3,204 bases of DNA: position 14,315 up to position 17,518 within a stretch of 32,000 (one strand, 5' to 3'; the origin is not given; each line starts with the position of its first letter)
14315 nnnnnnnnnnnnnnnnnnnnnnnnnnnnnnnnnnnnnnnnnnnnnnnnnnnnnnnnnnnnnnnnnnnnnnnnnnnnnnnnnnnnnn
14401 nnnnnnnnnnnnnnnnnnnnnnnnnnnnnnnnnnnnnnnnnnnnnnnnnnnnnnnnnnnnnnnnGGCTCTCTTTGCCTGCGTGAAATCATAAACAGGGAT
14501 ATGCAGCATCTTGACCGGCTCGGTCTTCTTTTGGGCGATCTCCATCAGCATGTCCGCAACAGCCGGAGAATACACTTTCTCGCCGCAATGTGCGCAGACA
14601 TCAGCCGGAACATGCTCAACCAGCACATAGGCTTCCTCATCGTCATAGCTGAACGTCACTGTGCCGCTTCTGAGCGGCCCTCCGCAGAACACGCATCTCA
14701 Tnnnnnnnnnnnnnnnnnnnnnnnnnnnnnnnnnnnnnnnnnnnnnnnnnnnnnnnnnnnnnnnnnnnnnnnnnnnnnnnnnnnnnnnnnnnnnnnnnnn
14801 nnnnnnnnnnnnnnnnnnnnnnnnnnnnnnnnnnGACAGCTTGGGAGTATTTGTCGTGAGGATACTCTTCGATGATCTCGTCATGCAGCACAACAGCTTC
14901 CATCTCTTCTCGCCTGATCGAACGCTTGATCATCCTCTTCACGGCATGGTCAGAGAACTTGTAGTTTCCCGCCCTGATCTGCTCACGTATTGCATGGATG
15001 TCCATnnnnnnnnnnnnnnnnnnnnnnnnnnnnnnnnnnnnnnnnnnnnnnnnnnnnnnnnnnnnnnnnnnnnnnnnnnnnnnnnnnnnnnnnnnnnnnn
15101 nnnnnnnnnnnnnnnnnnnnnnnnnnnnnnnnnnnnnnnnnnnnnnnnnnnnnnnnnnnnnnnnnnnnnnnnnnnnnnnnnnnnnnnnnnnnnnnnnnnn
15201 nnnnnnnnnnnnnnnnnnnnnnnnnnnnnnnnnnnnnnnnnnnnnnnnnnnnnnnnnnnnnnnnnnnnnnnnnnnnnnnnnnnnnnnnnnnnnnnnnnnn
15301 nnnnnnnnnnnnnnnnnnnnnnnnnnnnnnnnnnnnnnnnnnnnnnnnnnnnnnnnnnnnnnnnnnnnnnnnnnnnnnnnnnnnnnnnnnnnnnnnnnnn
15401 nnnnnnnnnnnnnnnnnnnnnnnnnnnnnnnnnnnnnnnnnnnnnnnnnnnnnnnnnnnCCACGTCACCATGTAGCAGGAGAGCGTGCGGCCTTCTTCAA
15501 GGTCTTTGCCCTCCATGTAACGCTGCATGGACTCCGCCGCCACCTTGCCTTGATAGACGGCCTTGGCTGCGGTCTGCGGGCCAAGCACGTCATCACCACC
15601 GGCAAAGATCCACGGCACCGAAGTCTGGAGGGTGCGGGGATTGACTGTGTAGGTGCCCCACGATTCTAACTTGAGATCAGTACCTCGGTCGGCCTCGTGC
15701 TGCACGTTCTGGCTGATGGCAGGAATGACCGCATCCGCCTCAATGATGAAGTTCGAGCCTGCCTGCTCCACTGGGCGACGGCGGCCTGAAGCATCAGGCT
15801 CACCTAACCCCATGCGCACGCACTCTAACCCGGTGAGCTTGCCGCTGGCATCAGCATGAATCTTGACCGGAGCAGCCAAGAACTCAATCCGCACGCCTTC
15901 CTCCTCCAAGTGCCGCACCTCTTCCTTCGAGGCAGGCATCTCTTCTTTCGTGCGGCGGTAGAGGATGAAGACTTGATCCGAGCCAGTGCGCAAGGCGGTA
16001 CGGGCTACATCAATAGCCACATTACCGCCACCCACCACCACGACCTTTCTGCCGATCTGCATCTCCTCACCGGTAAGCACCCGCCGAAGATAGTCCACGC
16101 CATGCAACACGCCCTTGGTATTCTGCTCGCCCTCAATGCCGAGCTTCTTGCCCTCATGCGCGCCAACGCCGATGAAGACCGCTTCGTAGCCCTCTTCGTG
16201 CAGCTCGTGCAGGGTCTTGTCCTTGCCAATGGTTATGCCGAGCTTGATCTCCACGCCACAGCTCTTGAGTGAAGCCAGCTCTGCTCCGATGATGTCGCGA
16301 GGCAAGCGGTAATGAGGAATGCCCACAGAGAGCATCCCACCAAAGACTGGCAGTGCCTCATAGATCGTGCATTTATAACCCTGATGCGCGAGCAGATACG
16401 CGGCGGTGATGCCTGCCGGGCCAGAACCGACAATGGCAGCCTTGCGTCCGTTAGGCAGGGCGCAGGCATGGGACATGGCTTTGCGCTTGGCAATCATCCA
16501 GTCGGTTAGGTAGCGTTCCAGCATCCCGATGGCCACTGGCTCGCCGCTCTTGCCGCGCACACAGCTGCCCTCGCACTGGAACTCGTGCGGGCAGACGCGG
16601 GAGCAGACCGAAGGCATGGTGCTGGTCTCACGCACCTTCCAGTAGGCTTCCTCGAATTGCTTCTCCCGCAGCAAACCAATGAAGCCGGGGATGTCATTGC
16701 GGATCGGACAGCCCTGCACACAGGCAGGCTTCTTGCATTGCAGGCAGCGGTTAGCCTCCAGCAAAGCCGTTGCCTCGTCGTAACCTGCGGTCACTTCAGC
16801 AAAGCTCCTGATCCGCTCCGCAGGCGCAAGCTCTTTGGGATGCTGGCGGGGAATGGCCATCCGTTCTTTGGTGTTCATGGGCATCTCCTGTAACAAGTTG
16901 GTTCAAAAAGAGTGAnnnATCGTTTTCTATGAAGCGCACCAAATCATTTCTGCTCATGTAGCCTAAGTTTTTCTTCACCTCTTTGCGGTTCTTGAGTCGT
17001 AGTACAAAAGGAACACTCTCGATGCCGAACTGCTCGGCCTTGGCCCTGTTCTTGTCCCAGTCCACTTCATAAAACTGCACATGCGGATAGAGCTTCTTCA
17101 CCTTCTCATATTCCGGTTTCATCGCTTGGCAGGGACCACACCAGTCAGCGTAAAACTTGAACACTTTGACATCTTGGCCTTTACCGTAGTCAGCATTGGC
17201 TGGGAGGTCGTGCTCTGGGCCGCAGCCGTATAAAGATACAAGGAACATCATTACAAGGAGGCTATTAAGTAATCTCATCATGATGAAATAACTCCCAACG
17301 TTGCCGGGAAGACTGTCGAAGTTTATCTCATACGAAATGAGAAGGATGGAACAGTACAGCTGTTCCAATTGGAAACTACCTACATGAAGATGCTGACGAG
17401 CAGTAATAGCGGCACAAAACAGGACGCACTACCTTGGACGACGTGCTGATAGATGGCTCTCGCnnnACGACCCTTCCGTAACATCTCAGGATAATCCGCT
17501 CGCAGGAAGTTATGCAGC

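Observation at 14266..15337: Two homologous tandem arrays of 18-bp palindromes at a two-helical-turn (22-23 bp) period, each upstream of an accessory transcription unit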

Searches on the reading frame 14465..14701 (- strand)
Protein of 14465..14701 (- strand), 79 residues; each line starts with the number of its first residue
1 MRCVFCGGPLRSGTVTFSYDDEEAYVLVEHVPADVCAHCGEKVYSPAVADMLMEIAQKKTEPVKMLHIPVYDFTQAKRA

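Call 7: search_protein_families(library=pfam, proteins=[window:14465-14701:-], max_evalue=0.01)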
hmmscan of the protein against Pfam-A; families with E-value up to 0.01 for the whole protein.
window:14465-14701:- (79 aa): 2 families
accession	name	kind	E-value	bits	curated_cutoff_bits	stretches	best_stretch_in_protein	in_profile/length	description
PF15731.11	MqsA_antitoxin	-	1.8e-06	28.5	30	1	1-64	1-65/131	Antitoxin component of bacterial toxin-antitoxin system, MqsA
PF24292.1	DUF7479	-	0.0012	19.3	27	1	1-58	3-55/60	Domain of unknown function (DUF7479)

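Call 11: find_encoding_contigs(protein=window:14465-14701:-, flank=10000, max_places=10)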
Protein window:14465-14701:- (79 aa): 4 contigs read that carry it; 3 places shown.
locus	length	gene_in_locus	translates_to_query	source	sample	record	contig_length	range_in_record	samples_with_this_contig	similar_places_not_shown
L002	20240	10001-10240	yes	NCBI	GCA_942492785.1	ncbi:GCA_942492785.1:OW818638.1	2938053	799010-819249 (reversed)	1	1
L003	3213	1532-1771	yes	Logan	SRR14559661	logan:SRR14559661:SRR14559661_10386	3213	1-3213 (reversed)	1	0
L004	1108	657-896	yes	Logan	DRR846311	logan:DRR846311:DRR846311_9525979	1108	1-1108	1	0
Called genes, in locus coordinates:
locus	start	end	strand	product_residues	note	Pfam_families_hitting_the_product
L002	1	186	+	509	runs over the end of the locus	-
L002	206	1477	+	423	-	PF26549:Tricorn_N, PF26550:Tricorn_2nd, PF07676:PD40, PF26549:Tricorn_N, PF07676:PD40, PF26550:Tricorn_2nd, PF26549:Tricorn_N, PF07676:PD40, +8 more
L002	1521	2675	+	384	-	PF07719:TPR_2 (faint), PF00515:TPR_1 (faint), PF13174:TPR_6 (weak)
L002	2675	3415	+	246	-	PF01728:FtsJ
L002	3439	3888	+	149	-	PF06347:SH3_4, PF08239:SH3_3, PF06347:SH3_4, PF08239:SH3_3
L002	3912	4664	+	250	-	PF00805:Pentapeptide (weak), PF13576:Pentapeptide_3 (faint), PF13599:Pentapeptide_4 (weak), PF00805:Pentapeptide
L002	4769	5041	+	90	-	PF01649:Ribosomal_S20p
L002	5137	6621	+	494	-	PF04715:, PF00425:Chorismate_bind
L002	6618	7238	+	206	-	PF00117:GATase, PF07722:Peptidase_C26 (faint)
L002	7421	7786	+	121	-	PF00085:Thioredoxin, PF13098:Thioredoxin_2 (weak)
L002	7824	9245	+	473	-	PF14691:Fer4_20, PF07992:Pyr_redox_2, PF12831:FAD_oxidored (faint), PF13738:Pyr_redox_3 (faint), PF13450:NAD_binding_8, PF00070:Pyr_redox (weak)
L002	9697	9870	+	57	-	PF14076:DUF4258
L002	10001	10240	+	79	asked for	PF15731:MqsA_antitoxin (weak)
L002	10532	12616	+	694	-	PF13855:LRR_8 (weak), PF13855:LRR_8, PF13855:LRR_8, PF12799:LRR_4, PF00071:Ras, PF08477:Roc, PF16095:COR-A, PF25497:COR-B, +5 more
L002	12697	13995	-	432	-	PF03349:Toluene_X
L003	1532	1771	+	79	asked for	PF15731:MqsA_antitoxin (weak)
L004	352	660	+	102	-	PF14076:DUF4258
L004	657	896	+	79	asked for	PF15731:MqsA_antitoxin (weak)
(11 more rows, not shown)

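Call 90: search_protein_families(library=padloc, proteins=[window:14465-14701:-, L004:352-657:+], max_evalue=0.001)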
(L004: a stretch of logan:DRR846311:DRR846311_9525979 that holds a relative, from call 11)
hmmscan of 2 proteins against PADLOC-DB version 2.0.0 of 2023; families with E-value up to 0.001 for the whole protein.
window:14465-14701:- (79 aa): 0 families

L004:352-657:+ (102 aa): 0 families

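Call 91: search_protein_families(library=ncbifam, proteins=[window:14465-14701:-, L004:352-657:+], max_evalue=0.001)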
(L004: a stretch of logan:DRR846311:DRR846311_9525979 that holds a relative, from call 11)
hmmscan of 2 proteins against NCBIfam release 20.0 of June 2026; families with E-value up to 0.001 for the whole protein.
window:14465-14701:- (79 aa): 1 family
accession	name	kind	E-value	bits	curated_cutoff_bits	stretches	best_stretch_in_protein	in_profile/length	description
TIGR03831.1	YgiT_finger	domain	6.5e-11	42.3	20.2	1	3-46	1-45/46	YgiT-type zinc finger protein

L004:352-657:+ (102 aa): 0 families

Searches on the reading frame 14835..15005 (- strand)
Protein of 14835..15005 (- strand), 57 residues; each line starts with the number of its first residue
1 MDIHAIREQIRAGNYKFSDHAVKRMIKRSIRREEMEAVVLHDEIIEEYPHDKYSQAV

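Call 7: search_protein_families(library=pfam, proteins=[window:14835-15005:-], max_evalue=0.01)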
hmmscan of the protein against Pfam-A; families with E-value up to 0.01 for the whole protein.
window:14835-15005:- (57 aa): 1 family
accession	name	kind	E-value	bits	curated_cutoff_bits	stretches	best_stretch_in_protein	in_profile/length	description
PF14076.12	DUF4258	-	9e-10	39.2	25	1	17-54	1-38/71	Domain of unknown function (DUF4258)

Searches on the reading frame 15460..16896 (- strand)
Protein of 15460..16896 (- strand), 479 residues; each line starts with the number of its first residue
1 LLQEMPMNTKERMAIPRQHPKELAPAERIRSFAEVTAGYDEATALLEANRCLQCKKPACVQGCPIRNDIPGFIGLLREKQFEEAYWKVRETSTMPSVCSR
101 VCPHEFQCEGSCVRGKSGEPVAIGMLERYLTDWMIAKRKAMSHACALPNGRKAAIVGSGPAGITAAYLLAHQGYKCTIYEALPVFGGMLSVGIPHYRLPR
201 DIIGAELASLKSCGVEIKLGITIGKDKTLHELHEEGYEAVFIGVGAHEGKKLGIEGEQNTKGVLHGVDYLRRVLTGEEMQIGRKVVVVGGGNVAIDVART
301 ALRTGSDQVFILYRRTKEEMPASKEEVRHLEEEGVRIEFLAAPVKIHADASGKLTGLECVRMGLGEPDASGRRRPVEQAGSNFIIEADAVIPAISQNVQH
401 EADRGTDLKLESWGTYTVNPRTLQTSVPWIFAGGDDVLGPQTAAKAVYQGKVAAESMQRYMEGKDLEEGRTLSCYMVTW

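Call 7: search_protein_families(library=pfam, proteins=[window:15460-16896:-], max_evalue=0.01)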
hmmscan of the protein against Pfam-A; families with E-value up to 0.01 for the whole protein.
window:15460-16896:- (479 aa): 13 families
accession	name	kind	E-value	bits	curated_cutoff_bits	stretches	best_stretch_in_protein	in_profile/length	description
PF14691.11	Fer4_20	-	3.1e-39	133.7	25.8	1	28-137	1-111/113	Dihydroprymidine dehydrogenase domain II, 4Fe-4S cluster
PF07992.20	Pyr_redox_2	-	4.6e-31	108.8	26.1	1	152-450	2-291/291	Pyridine nucleotide-disulphide oxidoreductase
PF00070.33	Pyr_redox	-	9e-11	42.6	22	1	284-357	1-77/82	Pyridine nucleotide-disulphide oxidoreductase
PF13450.12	NAD_binding_8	-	6.4e-09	36.4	21.9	1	155-188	1-34/68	NAD(P)-binding Rossmann-like domain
PF13738.12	Pyr_redox_3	-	3.1e-07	30.4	30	1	241-322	129-213/305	Pyridine nucleotide-disulphide oxidoreductase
PF12831.13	FAD_oxidored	-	3.4e-06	27.1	27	1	154-193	3-42/416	FAD dependent oxidoreductase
PF00890.30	FAD_binding_2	-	8.8e-05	22.3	20.4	1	154-188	3-37/414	FAD binding domain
PF01266.30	DAO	-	0.00016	21.8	27.9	1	153-186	2-35/353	FAD dependent oxidoreductase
PF01946.23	Thi4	-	0.00016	21.4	26.2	1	154-189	21-57/235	Thi4 family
PF01494.25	FAD_binding_3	-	0.00025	20.8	22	1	153-181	4-32/349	FAD binding domain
PF01593.30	Amino_oxidase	-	0.00033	20.5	19.8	1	161-187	2-28/443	Flavin containing amine oxidoreductase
PF13241.12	NAD_binding_7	-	0.00038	21.4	22.1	0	282-328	7-49/104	Putative NAD(P)-binding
PF03486.20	HI0933_like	-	0.002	18.1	50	0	152-186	2-36/244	HI0933-like protein Rossmann domain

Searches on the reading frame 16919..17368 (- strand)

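Call 7: search_protein_families(library=pfam, proteins=[window:16919-17368:-], max_evalue=0.01)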
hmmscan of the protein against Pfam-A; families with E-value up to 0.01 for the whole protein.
window:16919-17368:- (150 aa): 5 families
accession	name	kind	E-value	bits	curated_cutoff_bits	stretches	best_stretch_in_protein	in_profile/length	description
PF00085.26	Thioredoxin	-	3.5e-20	72.4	23.5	1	66-148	19-102/103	Thioredoxin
PF13098.12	Thioredoxin_2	-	1e-06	29.5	27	1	68-144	8-101/104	Thioredoxin-like domain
PF04756.19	OST3_OST6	-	0.00039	20.4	27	1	77-132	46-109/294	OST3 / OST6 family, transporter family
PF00578.27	AhpC-TSA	-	0.0016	18.8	26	1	59-139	21-102/124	AhpC/TSA family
PF13899.12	Thioredoxin_7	-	0.0035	17.9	27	1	71-123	23-79/83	Thioredoxin-like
